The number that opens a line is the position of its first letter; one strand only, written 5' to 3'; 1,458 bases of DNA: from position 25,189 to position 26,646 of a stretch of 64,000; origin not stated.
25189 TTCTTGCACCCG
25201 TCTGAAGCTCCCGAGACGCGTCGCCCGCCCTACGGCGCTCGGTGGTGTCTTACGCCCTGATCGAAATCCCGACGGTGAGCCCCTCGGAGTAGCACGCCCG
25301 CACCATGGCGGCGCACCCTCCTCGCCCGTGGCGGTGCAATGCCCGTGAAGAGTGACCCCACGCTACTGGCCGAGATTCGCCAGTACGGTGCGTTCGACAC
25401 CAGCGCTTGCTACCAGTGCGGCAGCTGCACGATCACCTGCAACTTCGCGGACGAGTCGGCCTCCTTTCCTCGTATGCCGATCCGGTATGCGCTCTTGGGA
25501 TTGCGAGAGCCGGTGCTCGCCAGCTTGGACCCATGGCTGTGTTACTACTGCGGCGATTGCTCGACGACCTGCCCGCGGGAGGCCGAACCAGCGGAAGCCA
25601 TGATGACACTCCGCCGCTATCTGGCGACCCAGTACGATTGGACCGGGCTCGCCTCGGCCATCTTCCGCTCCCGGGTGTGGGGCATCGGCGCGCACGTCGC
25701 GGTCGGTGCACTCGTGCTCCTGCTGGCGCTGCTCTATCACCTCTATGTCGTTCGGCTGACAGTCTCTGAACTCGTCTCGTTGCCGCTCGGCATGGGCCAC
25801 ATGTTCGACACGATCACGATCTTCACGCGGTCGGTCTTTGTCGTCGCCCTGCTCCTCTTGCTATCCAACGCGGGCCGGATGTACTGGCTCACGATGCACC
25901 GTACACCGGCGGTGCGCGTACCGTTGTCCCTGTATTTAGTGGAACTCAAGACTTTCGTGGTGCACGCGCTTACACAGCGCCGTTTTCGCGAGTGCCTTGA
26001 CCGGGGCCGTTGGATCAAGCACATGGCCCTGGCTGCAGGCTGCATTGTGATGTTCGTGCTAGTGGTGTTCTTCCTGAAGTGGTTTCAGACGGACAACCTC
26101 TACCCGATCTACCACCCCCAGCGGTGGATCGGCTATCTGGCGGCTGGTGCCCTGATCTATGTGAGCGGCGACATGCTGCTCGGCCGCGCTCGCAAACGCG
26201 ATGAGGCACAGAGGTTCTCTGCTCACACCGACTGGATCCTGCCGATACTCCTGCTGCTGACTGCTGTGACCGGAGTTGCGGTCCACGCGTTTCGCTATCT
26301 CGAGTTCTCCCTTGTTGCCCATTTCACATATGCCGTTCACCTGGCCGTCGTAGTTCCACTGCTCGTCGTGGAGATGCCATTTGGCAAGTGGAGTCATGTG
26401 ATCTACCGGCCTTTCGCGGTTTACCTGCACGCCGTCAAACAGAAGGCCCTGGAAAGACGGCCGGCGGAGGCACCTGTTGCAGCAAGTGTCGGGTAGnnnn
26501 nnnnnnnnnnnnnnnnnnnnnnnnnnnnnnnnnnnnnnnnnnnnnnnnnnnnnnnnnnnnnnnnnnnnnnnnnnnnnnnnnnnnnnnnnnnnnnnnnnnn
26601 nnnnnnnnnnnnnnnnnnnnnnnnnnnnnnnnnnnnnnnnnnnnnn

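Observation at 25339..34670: Mvh-type [NiFe] hydrogenase wired to an HdrL-like mega-flavoprotein and a membrane FeS/cytochrome-b module, with no HdrB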

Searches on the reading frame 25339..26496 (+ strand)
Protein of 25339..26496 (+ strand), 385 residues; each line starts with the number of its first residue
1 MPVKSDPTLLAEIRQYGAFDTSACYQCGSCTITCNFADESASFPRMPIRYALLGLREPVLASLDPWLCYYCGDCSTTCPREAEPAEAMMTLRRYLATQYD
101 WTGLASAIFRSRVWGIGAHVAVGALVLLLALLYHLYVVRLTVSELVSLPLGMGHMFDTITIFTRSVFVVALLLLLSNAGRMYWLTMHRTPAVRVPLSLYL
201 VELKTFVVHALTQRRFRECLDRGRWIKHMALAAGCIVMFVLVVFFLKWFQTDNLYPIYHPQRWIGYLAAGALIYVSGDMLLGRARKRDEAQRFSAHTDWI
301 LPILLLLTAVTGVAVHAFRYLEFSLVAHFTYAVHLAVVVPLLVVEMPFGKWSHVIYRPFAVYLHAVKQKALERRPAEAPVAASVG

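Call 4: search_protein_families(library=pfam, proteins=[window:25339-26496:+], max_evalue=0.01)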
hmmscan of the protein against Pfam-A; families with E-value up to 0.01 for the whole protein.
window:25339-26496:+ (385 aa): 6 families
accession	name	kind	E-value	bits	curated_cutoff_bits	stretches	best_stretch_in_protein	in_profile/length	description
PF13183.11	Fer4_8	-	7.3e-07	30.1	27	1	22-81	3-67/68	4Fe-4S dicluster domain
PF13237.11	Fer4_10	-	1.7e-05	25.1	25.5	0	63-84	4-26/53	4Fe-4S dicluster domain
PF13534.11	Fer4_17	-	2.2e-05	25.4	22.2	1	23-81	1-59/61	4Fe-4S dicluster domain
PF13187.11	Fer4_9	-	5.7e-05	23.5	27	1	23-82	1-51/52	4Fe-4S dicluster domain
PF12838.12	Fer4_7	-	0.00021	22.1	27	1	24-82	2-52/52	4Fe-4S dicluster domain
PF25160.1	LdpA_Fe-S-bd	-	0.00098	19.3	27.6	0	67-81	27-41/49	LdpA Fe-S cluster-binding domain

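Call 5: search_protein_families(library=ncbifam, proteins=[window:25339-26496:+], max_evalue=0.01)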
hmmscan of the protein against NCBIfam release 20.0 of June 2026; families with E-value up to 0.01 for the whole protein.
window:25339-26496:+ (385 aa): 14 families
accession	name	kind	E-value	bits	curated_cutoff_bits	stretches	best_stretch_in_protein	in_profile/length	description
NF038018.1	qmoC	equivalog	4e-53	181.1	300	1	10-361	6-358/360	quinone-interacting membrane-bound oxidoreductase complex subunit QmoC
TIGR03290.1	CoB_CoM_SS_C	equivalog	3.2e-15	56.4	160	1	22-98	2-77/144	CoB--CoM heterodisulfide reductase subunit C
NF041890.1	hdrC_Methbact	equivalog_domain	9.9e-10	38.3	270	1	12-93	19-99/192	ferredoxin:CoB-CoM heterodisulfide reductase subunit HdrC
NF041779.1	hetero_SS_HdrC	equivalog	1.9e-08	34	350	1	13-93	22-101/198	ferredoxin:CoB-CoM heterodisulfide reductase subunit HdrC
NF011607.0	PRK15033.1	subfamily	1.2e-07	31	524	1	67-371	68-381/389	tricarballylate utilization 4Fe-4S protein TcuB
NF009226.0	PRK12576.1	equivalog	4.9e-05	22.8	344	1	65-95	207-237/317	succinate dehydrogenase/fumarate reductase iron-sulfur subunit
TIGR02512.1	FeFe_hydrog_A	subfamily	0.00027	19.9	405.95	1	19-82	4-66/375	[FeFe] hydrogenase, group A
TIGR03287.1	methan_mark_16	hypoth_equivalog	0.00077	18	363.95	0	12-35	320-343/391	methanogenesis marker 16 metalloprotein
TIGR00384.1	dhsB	subfamily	0.0014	18.1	88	0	65-91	195-221/222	succinate dehydrogenase and fumarate reductase iron-sulfur protein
NF004616.0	PRK05950.1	subfamily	0.0018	17.5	228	0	66-97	204-235/238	succinate dehydrogenase iron-sulfur subunit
NF058577.1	FdxA_fam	equivalog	0.0053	16.9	65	0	64-82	34-52/52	4Fe-4S ferredoxin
NF040612.1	F420_dehyd_FpoI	exception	0.0074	16.1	180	0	13-85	33-101/135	F420H2 dehydrogenase subunit FpoI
NF040762.1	Hydr_FeFe_Clost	exception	0.0092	14.6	900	0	19-82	141-203/572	ferredoxin hydrogenase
NF042909.1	FMH_DH_FwdF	exception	0.0093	15.1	375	0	20-82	53-115/336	tungsten-dependent formylmethanofuran dehydrogenase subunit FwdF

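Call 11: find_encoding_contigs(protein=window:25339-26496:+, flank=10000, max_places=6)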
Protein window:25339-26496:+ (385 aa): 2 contigs read that carry it; 1 place shown.
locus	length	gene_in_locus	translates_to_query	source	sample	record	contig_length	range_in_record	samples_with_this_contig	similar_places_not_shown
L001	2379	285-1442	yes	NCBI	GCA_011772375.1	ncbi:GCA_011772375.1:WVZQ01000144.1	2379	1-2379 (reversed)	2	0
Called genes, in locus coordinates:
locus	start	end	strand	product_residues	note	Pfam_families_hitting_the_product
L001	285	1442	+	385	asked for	PF13183:Fer4_8 (weak), PF13237:Fer4_10 (faint)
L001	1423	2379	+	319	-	PF12831:FAD_oxidored (weak), PF13450:NAD_binding_8 (weak), PF00037:Fer4 (weak), PF12797:Fer4_2 (weak), PF14691:Fer4_20, PF07992:Pyr_redox_2 (weak), PF01946:Thi4 (weak), PF13450:NAD_binding_8, +10 more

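Call 12: find_homologous_proteins(query=window:25339-26496:+, max_evalue=0.00001)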
Query window:25339-26496:+ (385 aa): 1936 proteins with E <= 0.00001 among 8000 candidates; the best 120 are listed.
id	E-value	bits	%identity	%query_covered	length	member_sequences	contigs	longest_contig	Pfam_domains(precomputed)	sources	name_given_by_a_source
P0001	8.2e-256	867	100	99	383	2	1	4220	PF13237.12,PF13183.12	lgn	-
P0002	3.4e-178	611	63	100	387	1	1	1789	PF12838.13,PF13183.12,PF13187.12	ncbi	ncbi:MAG: 4Fe-4S dicluster domain-containing protein [bacterium]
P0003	2.4e-173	595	64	98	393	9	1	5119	PF12838.13,PF13534.12,PF13183.12,PF13187.12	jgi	jgi:ferredoxin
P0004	3.2e-173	595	63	100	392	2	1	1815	PF02665.20,PF13534.12,PF13237.12,PF13183.12,PF13187.12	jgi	-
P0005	2.7e-172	592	62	100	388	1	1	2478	PF12838.13,PF13183.12,PF13187.12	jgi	jgi:ferredoxin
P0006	6.1e-167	574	62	100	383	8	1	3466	PF13183.12,PF13187.12,PF27541.1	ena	-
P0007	2.3e-166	572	61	99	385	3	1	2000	PF02665.20,PF13183.12,PF13187.12,PF27541.1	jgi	jgi:ferredoxin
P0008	6.5e-165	568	63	98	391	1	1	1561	PF02665.20,PF13534.12,PF13183.12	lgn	-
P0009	2.4e-163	562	62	98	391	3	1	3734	PF13534.12,PF13183.12,PF13187.12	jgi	jgi:ferredoxin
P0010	4.4e-163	562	63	98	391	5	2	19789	PF02665.20,PF13183.12,PF13187.12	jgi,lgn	-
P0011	1.9e-162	559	60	98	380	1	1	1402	PF13183.12,PF13187.12,PF27541.1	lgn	-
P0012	2.4e-162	559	59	98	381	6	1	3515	PF02665.20,PF13534.12,PF13183.12,PF13187.12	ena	-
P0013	3.9e-162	558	60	98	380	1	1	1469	PF13183.12,PF13187.12,PF27541.1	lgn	-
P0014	2.0e-161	556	60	98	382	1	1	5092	PF02665.20,PF12838.13,PF13534.12,PF13183.12,PF13187.12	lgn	-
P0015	2.2e-160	553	57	100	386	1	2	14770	PF13534.12,PF13183.12,PF13187.12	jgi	jgi:ferredoxin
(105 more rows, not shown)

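Call 14: find_related_loci(query=A1, collection=genome_contigs, flank=10000)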
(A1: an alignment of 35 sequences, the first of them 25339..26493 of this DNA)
Query A1 (385 aa) in genome_contigs; peptide patterns used: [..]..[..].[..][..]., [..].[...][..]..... (x = any residue, [..] = any of these).
600 stretches matched a pattern (row limit reached: there are more); 587 encode a relative of the query (tblastn E <= 1e-3); the best 80 are kept; 80 distinct loci.
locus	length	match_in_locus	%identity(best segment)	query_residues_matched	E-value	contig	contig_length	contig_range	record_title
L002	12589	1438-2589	60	1-384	3e-163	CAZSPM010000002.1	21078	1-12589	MAG TPA_asm: uncultured Eubacteriales bacterium isolate binchicken_co275_105 genome assembly, contig: NODE_3193_length_2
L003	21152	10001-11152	56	1-384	2e-158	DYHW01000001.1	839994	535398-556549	MAG TPA_asm: Melioribacter sp. isolate DR5_37_169 Afr_mines_DR5_1_length_839994_cov_72_864507, whole genome shotgun sequ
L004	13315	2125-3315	55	4-379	1e-155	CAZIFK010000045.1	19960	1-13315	MAG TPA_asm: uncultured bacterium isolate binchicken_co62_21 genome assembly, contig: NODE_899_length_19960_cov_10.38362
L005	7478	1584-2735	53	1-384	1e-148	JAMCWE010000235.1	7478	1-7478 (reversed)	MAG: Bacteroidetes bacterium isolate FK_Sedi_B_Bin.66 NODE_43158_length_7478_cov_3.96912, whole genome shotgun sequence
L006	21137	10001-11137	53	1-378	8e-147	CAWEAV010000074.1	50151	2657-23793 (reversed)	MAG: uncultured delta proteobacterium isolate MFD04408.bin.2.84 genome assembly, contig: contig_54545, whole genome shot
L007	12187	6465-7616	52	1-384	1e-143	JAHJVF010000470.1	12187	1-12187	MAG: Bacteroidetes bacterium isolate OSL_B.mb.4 OSL_B.mb.4_k141_76915, whole genome shotgun sequence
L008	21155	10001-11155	51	1-384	1e-142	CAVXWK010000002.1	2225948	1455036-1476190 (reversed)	MAG: uncultured delta proteobacterium isolate MFD04492.bin.2.7 genome assembly, contig: contig_9170, whole genome shotgu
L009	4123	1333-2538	52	3-384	6e-145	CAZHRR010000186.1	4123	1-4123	MAG TPA_asm: uncultured bacterium isolate SRP167671_co4_63 genome assembly, contig: NODE_15407_length_4123_cov_4.528761,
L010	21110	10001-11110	52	3-378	1e-140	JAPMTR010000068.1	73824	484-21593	MAG: Candidatus Methanoperedens sp. isolate Ig 1 Ig18389_08E140C01_z1_2020_scaffold_209, whole genome shotgun sequence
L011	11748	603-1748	52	1-374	8e-138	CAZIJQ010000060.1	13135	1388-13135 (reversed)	MAG TPA_asm: uncultured bacterium isolate SRP200020_co6_38 genome assembly, contig: NODE_3223_length_13135_cov_42.235245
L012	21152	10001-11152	52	1-385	5e-137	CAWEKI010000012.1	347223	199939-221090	MAG: uncultured Bacteroidetes bacterium isolate MFD05942.bin.1.2 genome assembly, contig: contig_74078, whole genome sho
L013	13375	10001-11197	50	3-382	5e-136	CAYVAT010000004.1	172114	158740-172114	MAG TPA_asm: uncultured Eubacteriales bacterium isolate binchicken_co178_256 genome assembly, contig: NODE_156_length_17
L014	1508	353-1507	52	1-367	2e-148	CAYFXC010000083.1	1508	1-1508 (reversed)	MAG TPA_asm: uncultured archaeon isolate ERP108616_co2_263 genome assembly, contig: NODE_235526_length_1508_cov_5.088094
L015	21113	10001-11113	53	3-373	8e-136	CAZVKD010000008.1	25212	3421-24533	MAG TPA_asm: uncultured Gemmatimonadaceae bacterium isolate binchicken_co107_187 genome assembly, contig: NODE_4905_leng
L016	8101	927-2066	52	1-380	6e-135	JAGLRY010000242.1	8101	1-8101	MAG: Candidatus Aminicenantes bacterium isolate RS_9_36 ROV157_9.bin.36.fa_242, whole genome shotgun sequence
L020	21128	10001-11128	49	1-376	1e-132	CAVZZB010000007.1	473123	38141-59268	MAG: uncultured Acidobacteriaceae bacterium isolate MFD01828.bin.1.12 genome assembly, contig: contig_13334, whole genom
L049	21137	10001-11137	48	1-383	5e-124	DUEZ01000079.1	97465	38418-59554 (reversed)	MAG TPA_asm: Anaerolineae bacterium isolate W379 Contig79, whole genome shotgun sequence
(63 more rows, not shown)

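Call 27: search_solved_structures(query=window:25339-26493:+, max_evalue=0.01, show_alignments=2)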
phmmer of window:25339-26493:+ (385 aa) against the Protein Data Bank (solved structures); distinct sequences matched with E-value up to 0.01: 5.
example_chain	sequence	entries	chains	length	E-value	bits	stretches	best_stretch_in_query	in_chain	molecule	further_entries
7bkb_C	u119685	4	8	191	2.4e-12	50.4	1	15-95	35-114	CoB--CoM heterodisulfide reductase subunit C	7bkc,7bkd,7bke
9sfi_E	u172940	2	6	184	1.9e-11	47.5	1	22-97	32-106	H(2)/formate:CoB-CoM heterodisulfide,ferredoxin reductase subunit C2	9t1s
5odc_C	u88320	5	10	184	2.2e-11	47.2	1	21-97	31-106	Heterodisulfide reductase, subunit C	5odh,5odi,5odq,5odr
8rvv_C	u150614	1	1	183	3.8e-09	39.9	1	11-93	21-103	H(2):CoB-CoM heterodisulfide,ferredoxin reductase subunit C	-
8rvu_c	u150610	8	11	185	3.9e-09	39.9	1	11-93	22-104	H(2):CoB-CoM heterodisulfide,ferredoxin reductase subunit C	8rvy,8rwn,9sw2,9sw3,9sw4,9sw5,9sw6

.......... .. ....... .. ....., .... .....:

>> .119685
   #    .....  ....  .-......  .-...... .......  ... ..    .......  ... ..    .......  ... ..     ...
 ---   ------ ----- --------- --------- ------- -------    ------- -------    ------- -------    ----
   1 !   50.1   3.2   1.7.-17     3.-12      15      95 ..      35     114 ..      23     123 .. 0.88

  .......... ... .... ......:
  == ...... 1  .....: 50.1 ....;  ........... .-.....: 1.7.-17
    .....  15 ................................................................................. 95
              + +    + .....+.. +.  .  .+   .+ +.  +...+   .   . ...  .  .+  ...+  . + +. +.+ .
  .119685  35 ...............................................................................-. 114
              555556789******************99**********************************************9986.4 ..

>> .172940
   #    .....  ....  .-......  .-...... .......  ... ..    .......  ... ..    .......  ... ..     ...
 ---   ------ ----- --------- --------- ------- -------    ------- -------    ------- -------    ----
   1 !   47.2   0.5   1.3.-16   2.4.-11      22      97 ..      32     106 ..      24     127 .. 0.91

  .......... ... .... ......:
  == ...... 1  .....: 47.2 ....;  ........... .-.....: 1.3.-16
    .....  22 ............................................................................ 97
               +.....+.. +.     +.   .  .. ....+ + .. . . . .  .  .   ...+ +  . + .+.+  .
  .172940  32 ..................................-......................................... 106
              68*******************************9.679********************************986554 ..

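Call 34: list_cluster_members(proteins=[window:25339-26493:+, window:30961-31374:+, window:31718-32659:+, window:32666-34108:+, window:34128-34667:+, window:39117-40361:-, window:40855-43680:+])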
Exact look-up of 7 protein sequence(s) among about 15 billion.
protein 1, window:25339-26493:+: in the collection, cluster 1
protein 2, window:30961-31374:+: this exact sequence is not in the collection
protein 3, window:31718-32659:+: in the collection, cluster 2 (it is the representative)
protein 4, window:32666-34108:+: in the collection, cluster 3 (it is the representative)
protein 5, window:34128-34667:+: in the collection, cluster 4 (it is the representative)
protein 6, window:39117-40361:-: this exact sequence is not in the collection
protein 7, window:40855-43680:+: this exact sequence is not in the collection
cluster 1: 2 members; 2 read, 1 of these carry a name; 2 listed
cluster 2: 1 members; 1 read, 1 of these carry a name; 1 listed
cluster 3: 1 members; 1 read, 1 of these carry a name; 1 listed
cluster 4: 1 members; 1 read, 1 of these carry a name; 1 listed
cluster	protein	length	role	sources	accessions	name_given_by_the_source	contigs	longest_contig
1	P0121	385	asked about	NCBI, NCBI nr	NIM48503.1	MAG: hypothetical protein GTO22_04475 [Gemmatimonadales bacterium] | hypothetical protein [Gemmatimonadales bacterium]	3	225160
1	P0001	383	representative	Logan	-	-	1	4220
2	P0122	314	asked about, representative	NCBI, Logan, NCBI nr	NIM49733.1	MAG: methyl viologen-reducing hydrogenase [Gemmatimonadales bacterium] | methyl viologen-reducing hydrogenase [Gemmatimonadales bacterium]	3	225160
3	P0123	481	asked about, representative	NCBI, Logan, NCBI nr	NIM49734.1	MAG: Ni/Fe hydrogenase subunit alpha [Gemmatimonadales bacterium] | Ni/Fe hydrogenase subunit alpha [Gemmatimonadales bacterium]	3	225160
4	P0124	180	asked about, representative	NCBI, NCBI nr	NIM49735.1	MAG: hydrogenase maturation protease [Gemmatimonadales bacterium] | hydrogenase maturation protease [Gemmatimonadales bacterium]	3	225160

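Call 44: search_protein_families(library=pfam, proteins=[L003:11148-12056:+, L003:12037-12420:+, L003:12420-14303:+, L003:14474-15550:+, L003:15868-16611:+, L003:16614-17039:+, L003:17036-20299:+, L003:8578-9561:+], max_evalue=0.0001)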
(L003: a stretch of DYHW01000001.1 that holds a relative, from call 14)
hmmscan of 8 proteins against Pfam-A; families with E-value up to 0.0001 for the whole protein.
L003:11148-12056:+ (302 aa): 9 families
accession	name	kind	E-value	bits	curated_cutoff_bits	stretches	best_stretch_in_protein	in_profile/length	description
PF01257.25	2Fe-2S_thioredx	-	2.5e-45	154.3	24.8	1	148-289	2-143/145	Thioredoxin-like [2Fe-2S] ferredoxin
PF12831.13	FAD_oxidored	-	7.8e-08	32.5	27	1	14-50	3-39/416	FAD dependent oxidoreductase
PF00037.32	Fer4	-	1.8e-07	31.1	21.1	1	107-125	2-20/24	4Fe-4S binding domain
PF12797.12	Fer4_2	-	1.6e-06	28.1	24.5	1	106-125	3-22/22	4Fe-4S binding domain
PF13450.12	NAD_binding_8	-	1.9e-06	28.5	21.9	1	15-51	1-37/68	NAD(P)-binding Rossmann-like domain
PF07992.20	Pyr_redox_2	-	2.6e-06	27.5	26.1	1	14-74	4-53/291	Pyridine nucleotide-disulphide oxidoreductase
PF00890.30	FAD_binding_2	-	6.5e-06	26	20.4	1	13-47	2-36/414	FAD binding domain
PF12837.12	Fer4_6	-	7.2e-06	26.2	25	1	108-125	4-21/24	4Fe-4S binding domain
PF13237.11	Fer4_10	-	1e-05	25.8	25.5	1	107-138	3-36/53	4Fe-4S dicluster domain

L003:12037-12420:+ (127 aa): 1 family
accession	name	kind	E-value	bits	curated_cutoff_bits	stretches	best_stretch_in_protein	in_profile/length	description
PF01257.25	2Fe-2S_thioredx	-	5.2e-05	23.6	24.8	1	30-105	67-142/145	Thioredoxin-like [2Fe-2S] ferredoxin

L003:12420-14303:+ (627 aa): 11 families
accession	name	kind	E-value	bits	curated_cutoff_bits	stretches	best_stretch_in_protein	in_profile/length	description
PF01512.22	Complex1_51K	-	2.9e-45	154.2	31.2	1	161-331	2-149/150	Nuo51 FMN-binding domain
PF10589.14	NADH_4Fe-4S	-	5.2e-33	113.2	23.5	1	442-526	1-85/85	NADH-ubiquinone oxidoreductase-F iron-sulfur binding region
PF00037.32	Fer4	-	3e-10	39.9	21.1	1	543-566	1-24/24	4Fe-4S binding domain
PF13237.11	Fer4_10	-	1.5e-09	38.1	25.5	1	543-591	2-53/53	4Fe-4S dicluster domain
PF14697.11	Fer4_21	-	2.8e-09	37.4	35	1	545-591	3-52/59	4Fe-4S dicluster domain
PF12837.12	Fer4_6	-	5.2e-09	36.1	25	1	545-565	4-24/24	4Fe-4S binding domain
PF12838.12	Fer4_7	-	5e-08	33.7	27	1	549-593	1-51/52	4Fe-4S dicluster domain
PF13187.11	Fer4_9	-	2.2e-07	31.2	27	1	549-593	1-50/52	4Fe-4S dicluster domain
PF10531.15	SLBB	-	2.7e-07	30.7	27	1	355-403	2-53/55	SLBB domain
PF01257.25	2Fe-2S_thioredx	-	8.7e-07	29.3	24.8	1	4-81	63-142/145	Thioredoxin-like [2Fe-2S] ferredoxin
PF12797.12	Fer4_2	-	1.2e-05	25.4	24.5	0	544-562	4-22/22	4Fe-4S binding domain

L003:14474-15550:+ (358 aa): 3 families
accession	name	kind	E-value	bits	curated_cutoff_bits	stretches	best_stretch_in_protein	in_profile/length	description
PF00571.33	CBS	-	2.9e-24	85.6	24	2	74-127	1-55/57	CBS domain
PF02518.31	HATPase_c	-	1.9e-07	32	26.4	1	271-355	16-106/111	Histidine kinase-, DNA gyrase B-, and HSP90-like ATPase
PF13581.12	HATPase_c_2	-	3.1e-05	24.4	27.4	1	242-354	13-125/127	Histidine kinase-like ATPase domain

L003:15868-16611:+ (247 aa): 2 families
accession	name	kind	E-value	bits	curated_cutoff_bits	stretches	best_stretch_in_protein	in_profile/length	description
PF02811.25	PHP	-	2.9e-09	37.9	26.4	1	15-104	1-93/164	PHP domain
PF13263.12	PHP_C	-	1.6e-05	24.8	21.3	1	189-238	3-52/56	PHP-associated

L003:16614-17039:+ (141 aa): 3 families
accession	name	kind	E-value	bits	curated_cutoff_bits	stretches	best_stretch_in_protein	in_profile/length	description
PF02518.31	HATPase_c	-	4e-14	53.4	26.4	1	8-100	10-107/111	Histidine kinase-, DNA gyrase B-, and HSP90-like ATPase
PF13589.12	HATPase_c_3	-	2.8e-09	37.6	25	1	8-109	7-118/137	Histidine kinase-, DNA gyrase B-, and HSP90-like ATPase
PF14501.12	HATPase_c_5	-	2.8e-06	27.6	22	1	5-89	7-91/102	GHKL domain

L003:17036-20299:+ (1087 aa): 15 families
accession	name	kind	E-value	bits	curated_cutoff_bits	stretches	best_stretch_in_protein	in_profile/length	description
PF07992.20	Pyr_redox_2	-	7.7e-18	65.3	26.1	1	664-776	3-114/291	Pyridine nucleotide-disulphide oxidoreductase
PF12838.12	Fer4_7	-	2.6e-14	53.8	27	2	1014-1065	1-51/52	4Fe-4S dicluster domain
PF14697.11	Fer4_21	-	1.6e-12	47.8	35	1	998-1032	23-59/59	4Fe-4S dicluster domain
PF00037.32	Fer4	-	1.8e-12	47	21.1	0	1010-1031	3-24/24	4Fe-4S binding domain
PF13510.11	Fer2_4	-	1.2e-11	44.9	22.8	1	1-79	3-81/82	2Fe-2S iron-sulfur cluster binding domain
PF13187.11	Fer4_9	-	3.6e-08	33.7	27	1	1014-1065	1-50/52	4Fe-4S dicluster domain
PF13450.12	NAD_binding_8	-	8.9e-08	32.7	21.9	1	666-705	1-40/68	NAD(P)-binding Rossmann-like domain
PF00890.30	FAD_binding_2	-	1.5e-06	28.1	20.4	1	664-700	2-38/414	FAD binding domain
PF13738.12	Pyr_redox_3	-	1.7e-06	27.9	30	1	662-772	165-268/305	Pyridine nucleotide-disulphide oxidoreductase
PF01266.30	DAO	-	1.3e-05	25.3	27.9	0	665-698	3-37/353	FAD dependent oxidoreductase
PF13237.11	Fer4_10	-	2.4e-05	24.6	25.5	0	1012-1063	6-53/53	4Fe-4S dicluster domain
PF25160.1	LdpA_Fe-S-bd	-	2.4e-05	24.4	27.6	0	1008-1035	21-48/49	LdpA Fe-S cluster-binding domain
PF03486.20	HI0933_like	-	3.8e-05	23.7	50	0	664-700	3-39/244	HI0933-like protein Rossmann domain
PF12831.13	FAD_oxidored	-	4.6e-05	23.3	27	1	665-700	3-38/416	FAD dependent oxidoreductase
PF13183.11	Fer4_8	-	6.9e-05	23.7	27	0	122-178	3-67/68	4Fe-4S dicluster domain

L003:8578-9561:+ (327 aa): 1 family
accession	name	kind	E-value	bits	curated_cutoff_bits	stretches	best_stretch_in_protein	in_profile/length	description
PF01515.24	PTA_PTB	-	4.1e-128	427.7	24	1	6-323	2-319/319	Phosphate acetyl/butaryl transferase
